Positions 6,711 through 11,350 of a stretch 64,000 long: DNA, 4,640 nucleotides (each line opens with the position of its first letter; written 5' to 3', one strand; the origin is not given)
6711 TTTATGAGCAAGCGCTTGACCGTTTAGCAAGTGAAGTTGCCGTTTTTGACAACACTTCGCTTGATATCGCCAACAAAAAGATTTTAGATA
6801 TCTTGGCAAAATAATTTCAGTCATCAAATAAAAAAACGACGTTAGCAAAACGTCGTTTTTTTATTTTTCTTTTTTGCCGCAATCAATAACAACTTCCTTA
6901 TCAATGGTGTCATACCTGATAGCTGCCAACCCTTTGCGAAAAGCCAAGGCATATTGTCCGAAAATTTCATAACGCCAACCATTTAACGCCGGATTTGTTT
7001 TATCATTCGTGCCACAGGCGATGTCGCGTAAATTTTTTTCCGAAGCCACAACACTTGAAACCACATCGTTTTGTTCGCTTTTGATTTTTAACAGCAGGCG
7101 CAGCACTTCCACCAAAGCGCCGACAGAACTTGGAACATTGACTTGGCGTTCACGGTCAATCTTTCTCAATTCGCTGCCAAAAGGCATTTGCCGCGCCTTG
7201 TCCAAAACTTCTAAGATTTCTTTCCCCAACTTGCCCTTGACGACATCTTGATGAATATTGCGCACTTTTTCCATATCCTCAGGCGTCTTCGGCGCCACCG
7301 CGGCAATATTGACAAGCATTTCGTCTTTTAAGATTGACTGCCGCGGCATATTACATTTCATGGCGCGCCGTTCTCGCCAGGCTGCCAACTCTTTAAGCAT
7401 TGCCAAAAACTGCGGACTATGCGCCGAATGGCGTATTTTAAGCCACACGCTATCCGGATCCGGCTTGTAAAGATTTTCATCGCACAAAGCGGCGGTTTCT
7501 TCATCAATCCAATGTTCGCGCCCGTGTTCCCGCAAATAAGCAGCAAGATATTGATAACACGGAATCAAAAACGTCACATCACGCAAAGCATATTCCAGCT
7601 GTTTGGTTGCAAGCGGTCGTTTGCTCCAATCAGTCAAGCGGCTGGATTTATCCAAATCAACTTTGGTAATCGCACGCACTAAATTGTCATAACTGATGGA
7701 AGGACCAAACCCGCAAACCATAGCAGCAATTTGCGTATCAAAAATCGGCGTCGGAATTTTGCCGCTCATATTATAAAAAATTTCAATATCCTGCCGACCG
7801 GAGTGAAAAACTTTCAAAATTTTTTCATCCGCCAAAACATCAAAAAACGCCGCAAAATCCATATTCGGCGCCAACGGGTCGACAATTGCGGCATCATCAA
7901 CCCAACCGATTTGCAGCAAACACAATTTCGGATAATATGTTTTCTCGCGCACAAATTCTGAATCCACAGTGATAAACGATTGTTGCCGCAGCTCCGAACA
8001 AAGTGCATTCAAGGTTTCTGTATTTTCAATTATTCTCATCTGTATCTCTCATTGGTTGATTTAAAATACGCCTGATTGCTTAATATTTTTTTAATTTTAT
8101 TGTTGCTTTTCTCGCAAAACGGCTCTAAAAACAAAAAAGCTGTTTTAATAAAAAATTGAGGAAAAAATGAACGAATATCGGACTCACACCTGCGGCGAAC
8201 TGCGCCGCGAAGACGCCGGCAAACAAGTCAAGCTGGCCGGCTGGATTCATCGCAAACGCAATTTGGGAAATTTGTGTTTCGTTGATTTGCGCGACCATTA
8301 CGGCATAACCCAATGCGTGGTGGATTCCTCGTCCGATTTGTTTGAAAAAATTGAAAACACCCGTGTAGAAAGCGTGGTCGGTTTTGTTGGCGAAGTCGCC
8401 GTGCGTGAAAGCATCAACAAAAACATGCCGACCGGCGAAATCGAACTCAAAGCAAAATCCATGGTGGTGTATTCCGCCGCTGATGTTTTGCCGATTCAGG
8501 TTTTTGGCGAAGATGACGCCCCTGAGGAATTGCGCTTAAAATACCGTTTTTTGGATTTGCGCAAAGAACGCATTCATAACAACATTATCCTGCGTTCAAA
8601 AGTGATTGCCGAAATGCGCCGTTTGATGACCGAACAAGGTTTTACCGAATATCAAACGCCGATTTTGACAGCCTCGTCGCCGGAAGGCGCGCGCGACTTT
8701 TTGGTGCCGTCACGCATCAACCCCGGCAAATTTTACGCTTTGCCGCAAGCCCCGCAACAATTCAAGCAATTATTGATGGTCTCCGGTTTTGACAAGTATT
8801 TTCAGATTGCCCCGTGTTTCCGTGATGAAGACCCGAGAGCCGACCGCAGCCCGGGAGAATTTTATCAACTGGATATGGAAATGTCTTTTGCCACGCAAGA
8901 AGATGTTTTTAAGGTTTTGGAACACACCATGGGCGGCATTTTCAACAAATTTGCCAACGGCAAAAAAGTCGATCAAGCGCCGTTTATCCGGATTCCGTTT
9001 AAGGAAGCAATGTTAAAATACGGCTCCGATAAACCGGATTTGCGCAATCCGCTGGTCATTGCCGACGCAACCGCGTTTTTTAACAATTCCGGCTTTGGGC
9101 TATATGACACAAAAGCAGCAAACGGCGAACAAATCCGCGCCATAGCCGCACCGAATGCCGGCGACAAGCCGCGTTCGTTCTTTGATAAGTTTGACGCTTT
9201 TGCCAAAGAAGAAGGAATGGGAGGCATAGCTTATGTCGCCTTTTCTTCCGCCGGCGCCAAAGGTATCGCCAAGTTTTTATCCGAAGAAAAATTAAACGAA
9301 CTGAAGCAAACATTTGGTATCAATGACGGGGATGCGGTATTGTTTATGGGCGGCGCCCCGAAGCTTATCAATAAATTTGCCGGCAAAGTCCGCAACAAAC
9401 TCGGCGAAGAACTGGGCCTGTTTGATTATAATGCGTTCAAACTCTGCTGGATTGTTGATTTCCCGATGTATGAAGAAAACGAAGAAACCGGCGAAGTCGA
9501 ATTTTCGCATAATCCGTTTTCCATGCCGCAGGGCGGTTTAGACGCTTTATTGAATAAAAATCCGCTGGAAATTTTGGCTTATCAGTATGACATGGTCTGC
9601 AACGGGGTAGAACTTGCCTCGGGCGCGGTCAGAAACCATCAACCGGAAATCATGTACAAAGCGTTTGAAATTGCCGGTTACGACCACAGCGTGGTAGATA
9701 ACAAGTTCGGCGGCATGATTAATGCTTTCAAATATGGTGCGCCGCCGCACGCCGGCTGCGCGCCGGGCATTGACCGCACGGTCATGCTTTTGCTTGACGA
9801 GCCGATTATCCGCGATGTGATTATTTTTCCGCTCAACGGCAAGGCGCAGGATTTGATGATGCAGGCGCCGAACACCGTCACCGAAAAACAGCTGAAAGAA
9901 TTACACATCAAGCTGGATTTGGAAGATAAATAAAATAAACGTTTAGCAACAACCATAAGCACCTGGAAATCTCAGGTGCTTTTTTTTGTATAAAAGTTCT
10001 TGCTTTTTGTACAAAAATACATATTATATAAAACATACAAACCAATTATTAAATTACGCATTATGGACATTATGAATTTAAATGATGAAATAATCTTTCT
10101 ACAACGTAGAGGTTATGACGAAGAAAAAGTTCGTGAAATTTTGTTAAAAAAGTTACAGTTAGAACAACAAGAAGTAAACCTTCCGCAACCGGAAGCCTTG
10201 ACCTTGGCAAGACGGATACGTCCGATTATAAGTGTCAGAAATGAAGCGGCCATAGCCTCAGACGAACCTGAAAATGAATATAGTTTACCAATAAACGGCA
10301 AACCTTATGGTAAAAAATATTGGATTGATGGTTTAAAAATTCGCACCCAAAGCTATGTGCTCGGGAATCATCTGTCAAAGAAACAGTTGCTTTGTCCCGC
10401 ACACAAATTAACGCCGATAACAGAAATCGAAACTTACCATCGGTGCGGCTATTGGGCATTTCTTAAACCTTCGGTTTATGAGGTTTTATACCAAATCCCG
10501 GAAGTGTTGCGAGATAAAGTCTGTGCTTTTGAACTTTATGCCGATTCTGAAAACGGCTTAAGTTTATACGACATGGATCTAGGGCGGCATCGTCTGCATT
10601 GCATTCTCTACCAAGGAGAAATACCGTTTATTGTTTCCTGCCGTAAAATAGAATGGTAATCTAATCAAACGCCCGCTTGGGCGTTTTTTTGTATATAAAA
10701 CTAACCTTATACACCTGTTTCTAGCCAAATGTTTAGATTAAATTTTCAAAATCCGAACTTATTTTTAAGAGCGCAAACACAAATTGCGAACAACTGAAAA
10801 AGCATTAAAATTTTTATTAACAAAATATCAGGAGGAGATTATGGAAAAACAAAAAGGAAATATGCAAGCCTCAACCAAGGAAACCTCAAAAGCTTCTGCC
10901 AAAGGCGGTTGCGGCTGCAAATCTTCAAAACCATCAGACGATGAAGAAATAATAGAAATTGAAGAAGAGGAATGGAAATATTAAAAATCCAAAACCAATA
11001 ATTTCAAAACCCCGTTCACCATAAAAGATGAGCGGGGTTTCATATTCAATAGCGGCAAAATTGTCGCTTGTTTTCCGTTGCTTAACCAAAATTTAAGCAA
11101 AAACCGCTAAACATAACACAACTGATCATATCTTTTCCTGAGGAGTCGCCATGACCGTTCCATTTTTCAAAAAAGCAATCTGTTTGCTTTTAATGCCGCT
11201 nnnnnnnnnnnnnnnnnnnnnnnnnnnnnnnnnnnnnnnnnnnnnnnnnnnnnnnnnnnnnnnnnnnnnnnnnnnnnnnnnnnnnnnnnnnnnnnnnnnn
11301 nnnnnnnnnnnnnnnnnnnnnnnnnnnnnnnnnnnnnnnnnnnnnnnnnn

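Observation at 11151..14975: Autotransporter with an atypical N-terminal architecture: signal peptide, ankyrin-like repeats, second hydrophobic/poly-Gly segment, 14-Cys module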

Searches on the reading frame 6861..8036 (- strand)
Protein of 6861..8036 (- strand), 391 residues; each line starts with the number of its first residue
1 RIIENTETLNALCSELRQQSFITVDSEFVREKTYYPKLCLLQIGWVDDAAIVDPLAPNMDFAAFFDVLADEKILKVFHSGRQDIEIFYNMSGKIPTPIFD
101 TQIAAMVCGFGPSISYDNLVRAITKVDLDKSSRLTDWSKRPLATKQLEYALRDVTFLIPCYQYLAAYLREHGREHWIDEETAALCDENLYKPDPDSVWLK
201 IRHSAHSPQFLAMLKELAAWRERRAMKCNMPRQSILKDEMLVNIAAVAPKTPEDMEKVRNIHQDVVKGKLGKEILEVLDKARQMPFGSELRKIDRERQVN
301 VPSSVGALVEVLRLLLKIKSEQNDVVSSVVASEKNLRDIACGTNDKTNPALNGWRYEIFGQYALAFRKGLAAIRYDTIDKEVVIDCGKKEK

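Call 17: search_protein_families(library=pfam, proteins=[window:6861-8036:-], max_evalue=0.001)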
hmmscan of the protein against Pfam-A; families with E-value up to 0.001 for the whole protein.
window:6861-8036:- (391 aa): 2 families
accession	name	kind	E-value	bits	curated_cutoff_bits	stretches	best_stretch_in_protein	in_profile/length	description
PF01612.26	DNA_pol_A_exo1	-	1.3e-37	129.7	23.6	1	1-166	2-170/173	3'-5' exonuclease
PF00570.28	HRDC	-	2.7e-18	66.1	23.8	1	211-278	2-68/68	HRDC domain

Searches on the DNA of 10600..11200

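Call 77: search_rna_families(source=window, start=10600, end=11200, threshold=evalue, max_evalue=1)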
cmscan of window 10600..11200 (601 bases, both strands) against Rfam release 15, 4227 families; matches with E-value up to 1: 3.
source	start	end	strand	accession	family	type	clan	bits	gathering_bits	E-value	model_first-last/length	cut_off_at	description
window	10941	11044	+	RF01470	rli38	Gene; sRNA;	-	24.5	49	0.43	1-150/150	no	Listeria sRNA rli38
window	10660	10788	-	RF00106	RNAI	Gene; antisense;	-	19.6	47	0.34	1-102/102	no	RNAI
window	10802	10908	+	RF01845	enod40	Gene;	-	13.7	45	0.78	111-216/263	no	Early nodulin 40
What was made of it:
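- Tried and rejected: Nothing came near the gathering scores (call 77).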
